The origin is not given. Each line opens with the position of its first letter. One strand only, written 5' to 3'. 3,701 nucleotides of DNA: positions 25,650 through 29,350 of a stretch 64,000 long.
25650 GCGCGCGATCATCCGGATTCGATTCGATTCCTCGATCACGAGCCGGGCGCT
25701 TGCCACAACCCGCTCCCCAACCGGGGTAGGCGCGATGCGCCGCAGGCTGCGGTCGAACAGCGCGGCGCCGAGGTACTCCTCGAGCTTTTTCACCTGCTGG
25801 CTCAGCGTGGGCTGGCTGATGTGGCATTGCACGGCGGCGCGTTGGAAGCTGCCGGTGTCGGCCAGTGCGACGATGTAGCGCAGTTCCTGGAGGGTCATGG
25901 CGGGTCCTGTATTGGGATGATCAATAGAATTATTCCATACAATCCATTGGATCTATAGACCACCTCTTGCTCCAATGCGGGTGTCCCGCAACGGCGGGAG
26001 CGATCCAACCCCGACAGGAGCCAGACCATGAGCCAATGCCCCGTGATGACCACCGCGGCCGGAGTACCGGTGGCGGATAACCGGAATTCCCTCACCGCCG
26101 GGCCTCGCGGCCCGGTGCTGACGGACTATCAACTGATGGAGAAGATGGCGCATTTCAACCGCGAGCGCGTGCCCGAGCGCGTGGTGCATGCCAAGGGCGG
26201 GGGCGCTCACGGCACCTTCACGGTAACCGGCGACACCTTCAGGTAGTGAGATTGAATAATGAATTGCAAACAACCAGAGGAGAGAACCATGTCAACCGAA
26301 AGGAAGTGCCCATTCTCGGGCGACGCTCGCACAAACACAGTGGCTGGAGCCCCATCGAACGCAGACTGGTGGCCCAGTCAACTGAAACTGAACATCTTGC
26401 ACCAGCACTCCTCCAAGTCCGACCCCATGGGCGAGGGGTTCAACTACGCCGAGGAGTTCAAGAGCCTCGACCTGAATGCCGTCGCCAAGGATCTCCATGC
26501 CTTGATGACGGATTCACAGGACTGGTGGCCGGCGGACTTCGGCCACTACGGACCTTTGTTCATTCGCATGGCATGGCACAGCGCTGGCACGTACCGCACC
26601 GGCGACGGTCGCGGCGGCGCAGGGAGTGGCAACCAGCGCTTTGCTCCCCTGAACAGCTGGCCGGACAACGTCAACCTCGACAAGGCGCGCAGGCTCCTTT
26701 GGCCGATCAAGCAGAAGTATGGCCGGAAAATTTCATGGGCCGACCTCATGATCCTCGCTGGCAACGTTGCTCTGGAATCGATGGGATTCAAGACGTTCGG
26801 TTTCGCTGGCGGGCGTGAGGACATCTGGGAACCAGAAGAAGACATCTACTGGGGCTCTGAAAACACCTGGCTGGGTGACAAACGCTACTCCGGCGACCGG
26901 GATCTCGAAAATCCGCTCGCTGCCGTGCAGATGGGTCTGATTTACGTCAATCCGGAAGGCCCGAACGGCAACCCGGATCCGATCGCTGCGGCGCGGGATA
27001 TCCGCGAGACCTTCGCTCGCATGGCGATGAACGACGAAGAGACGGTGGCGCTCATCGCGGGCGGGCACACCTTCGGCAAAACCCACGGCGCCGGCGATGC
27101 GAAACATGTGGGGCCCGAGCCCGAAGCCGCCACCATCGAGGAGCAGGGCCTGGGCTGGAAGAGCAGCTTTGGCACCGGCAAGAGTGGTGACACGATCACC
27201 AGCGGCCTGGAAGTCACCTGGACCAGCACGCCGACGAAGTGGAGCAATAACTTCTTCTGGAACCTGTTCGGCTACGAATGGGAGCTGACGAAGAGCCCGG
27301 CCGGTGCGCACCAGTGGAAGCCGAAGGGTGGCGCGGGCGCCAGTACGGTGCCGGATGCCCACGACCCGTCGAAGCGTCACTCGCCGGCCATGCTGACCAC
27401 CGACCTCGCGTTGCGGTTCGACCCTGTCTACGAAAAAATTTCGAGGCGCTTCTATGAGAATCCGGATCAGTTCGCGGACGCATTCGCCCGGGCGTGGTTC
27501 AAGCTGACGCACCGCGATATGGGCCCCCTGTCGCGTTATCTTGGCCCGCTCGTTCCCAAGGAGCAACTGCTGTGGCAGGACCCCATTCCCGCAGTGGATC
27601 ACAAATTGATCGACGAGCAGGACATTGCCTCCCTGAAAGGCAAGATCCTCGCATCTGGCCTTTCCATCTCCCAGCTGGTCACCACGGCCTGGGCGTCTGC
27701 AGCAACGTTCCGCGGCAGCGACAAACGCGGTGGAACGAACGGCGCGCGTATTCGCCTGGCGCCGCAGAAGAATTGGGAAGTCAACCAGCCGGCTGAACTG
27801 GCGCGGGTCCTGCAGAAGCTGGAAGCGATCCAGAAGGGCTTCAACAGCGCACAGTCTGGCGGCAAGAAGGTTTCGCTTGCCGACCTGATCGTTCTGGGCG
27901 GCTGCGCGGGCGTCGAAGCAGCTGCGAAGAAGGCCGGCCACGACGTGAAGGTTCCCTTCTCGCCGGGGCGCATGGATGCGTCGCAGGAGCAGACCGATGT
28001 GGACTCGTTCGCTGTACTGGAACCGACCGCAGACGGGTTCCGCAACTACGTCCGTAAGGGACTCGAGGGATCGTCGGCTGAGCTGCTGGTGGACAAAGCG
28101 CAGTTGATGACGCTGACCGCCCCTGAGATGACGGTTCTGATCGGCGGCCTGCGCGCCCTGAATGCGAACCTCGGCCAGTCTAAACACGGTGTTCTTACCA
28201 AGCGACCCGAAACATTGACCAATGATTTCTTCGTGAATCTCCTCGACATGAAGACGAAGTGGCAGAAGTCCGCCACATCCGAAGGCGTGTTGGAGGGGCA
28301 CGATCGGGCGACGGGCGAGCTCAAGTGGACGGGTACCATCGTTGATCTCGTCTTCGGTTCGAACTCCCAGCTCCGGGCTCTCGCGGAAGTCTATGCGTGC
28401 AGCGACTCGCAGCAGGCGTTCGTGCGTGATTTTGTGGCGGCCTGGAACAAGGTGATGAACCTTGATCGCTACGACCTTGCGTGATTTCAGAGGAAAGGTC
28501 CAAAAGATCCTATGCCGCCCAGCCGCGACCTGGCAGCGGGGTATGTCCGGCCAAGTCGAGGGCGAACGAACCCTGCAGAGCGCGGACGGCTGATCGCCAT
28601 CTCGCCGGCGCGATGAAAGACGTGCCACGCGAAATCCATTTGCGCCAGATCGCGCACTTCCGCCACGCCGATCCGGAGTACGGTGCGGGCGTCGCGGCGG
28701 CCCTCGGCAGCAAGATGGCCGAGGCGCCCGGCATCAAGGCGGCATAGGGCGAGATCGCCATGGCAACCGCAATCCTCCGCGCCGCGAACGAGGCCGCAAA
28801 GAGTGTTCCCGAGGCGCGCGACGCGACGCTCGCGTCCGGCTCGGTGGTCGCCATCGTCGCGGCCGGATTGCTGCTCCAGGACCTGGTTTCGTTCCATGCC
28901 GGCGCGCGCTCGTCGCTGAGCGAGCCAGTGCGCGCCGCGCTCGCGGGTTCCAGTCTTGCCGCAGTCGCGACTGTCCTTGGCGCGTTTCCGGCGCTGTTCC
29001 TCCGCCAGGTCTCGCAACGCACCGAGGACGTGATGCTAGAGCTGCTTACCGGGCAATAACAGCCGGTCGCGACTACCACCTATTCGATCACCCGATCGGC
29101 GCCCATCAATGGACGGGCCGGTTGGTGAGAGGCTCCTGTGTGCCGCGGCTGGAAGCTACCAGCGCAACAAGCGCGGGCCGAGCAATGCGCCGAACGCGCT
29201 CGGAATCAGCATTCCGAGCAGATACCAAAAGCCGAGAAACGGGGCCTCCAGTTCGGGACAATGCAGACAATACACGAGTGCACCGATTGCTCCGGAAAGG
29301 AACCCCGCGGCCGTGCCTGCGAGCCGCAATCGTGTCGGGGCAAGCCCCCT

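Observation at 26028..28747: katG sits inside the remains of a monofunctional catalase gene and inherits its OxyR-side promoter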

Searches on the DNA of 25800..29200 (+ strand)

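Call 24: search_rna_families(source=window, start=25800, end=29200, threshold=evalue, max_evalue=1)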
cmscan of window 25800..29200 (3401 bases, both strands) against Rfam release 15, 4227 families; matches with E-value up to 1: 0.
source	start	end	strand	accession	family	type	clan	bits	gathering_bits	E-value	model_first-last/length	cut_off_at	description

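Call 67: search_dna_similar(query=L087:6001-6420:+, collection=plasmids, mode=distant, max_rows=10)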
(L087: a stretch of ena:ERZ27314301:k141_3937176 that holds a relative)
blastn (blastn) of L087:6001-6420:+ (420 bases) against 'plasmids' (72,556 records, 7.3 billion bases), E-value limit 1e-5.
Records with a match: 179; places in all: 185; records where one place covers at least 80% of the query: 0.
Best place of each record, by identity: 80-90% 39; 60-80% 140.
By first word of the organism name: Sinorhizobium 61; Rhizobium 28; Azospirillum 12; Ensifer 8; Streptomyces 7; Paraburkholderia 7; Cupriavidus 6; Paracoccus 6; Deinococcus 3; Novosphingobium 3; and 28 more.
By predicted mobility (MOB-suite, as given by PLSDB): non-mobilizable 93; mobilizable 66; conjugative 20.
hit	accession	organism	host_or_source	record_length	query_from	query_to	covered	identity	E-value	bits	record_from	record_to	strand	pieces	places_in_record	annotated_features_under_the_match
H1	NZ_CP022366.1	Azospirillum sp. TSH58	single cell,paddy soils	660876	20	206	45%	77.5%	4e-33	149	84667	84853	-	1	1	catalase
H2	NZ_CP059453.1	Azospirillum brasilense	Prokaryotes,soil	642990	20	206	45%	77.0%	1e-31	144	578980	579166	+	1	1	catalase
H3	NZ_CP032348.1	Azospirillum brasilense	soil sample,Agricultural field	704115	20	208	45%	75.7%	8e-29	134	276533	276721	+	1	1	catalase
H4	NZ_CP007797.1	Azospirillum argentinense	Triticum aestivum L.,Root,wheat ...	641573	20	203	44%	77.7%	1e-32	148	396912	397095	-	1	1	catalase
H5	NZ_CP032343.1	Azospirillum brasilense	soil sample,Agricultural field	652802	20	203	44%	77.2%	1e-31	143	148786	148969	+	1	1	catalase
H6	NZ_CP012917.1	Azospirillum brasilense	Digitaria eriantha,microbe,root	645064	20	203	44%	77.2%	1e-31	143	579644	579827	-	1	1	catalase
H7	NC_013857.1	Azospirillum sp. B510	-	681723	20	208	45%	74.7%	2e-24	120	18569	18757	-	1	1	catalase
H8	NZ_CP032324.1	Azospirillum argentinense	soil sample,Agricultural field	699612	20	203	44%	76.6%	6e-30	139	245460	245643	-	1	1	catalase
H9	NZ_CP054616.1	Azospirillum oryzae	cell culture,soil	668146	20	208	45%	73.7%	9e-22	111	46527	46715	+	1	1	catalase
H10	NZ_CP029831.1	Azospirillum ramasamyi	single cell,Cow dung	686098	20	208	45%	73.2%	4e-20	106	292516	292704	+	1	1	catalase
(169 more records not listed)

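Call 68: get_annotated_region(hit=H1, flank=1500)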
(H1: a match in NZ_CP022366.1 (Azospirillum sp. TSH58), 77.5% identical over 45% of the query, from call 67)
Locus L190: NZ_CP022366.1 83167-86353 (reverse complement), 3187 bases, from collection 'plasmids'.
description: Azospirillum sp. TSH58 plasmid TSH58_p04, complete sequence
organism: Azospirillum sp. TSH58 (NCBI taxid 664962)
taxonomy: Bacteria; Pseudomonadota; Alphaproteobacteria; Rhodospirillales; Azospirillaceae; Azospirillum; Azospirillum sp. TSH58
host: -; source: single cell,paddy soils; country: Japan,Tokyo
typing (MOB-suite, as given by PLSDB): non-mobilizable
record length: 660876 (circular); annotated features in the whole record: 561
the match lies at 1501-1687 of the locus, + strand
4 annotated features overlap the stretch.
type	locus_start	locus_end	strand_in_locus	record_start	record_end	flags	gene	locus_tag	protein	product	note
CDS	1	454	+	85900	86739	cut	-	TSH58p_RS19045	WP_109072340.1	RNA methyltransferase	GO:0001510 - RNA methylation [Evidence IEA]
CDS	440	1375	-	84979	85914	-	-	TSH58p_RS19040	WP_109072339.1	LysR substrate-binding domain-containing protein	-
CDS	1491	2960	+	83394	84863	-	-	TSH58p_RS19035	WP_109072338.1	catalase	-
CDS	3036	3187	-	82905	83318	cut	-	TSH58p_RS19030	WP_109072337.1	helix-turn-helix domain-containing protein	-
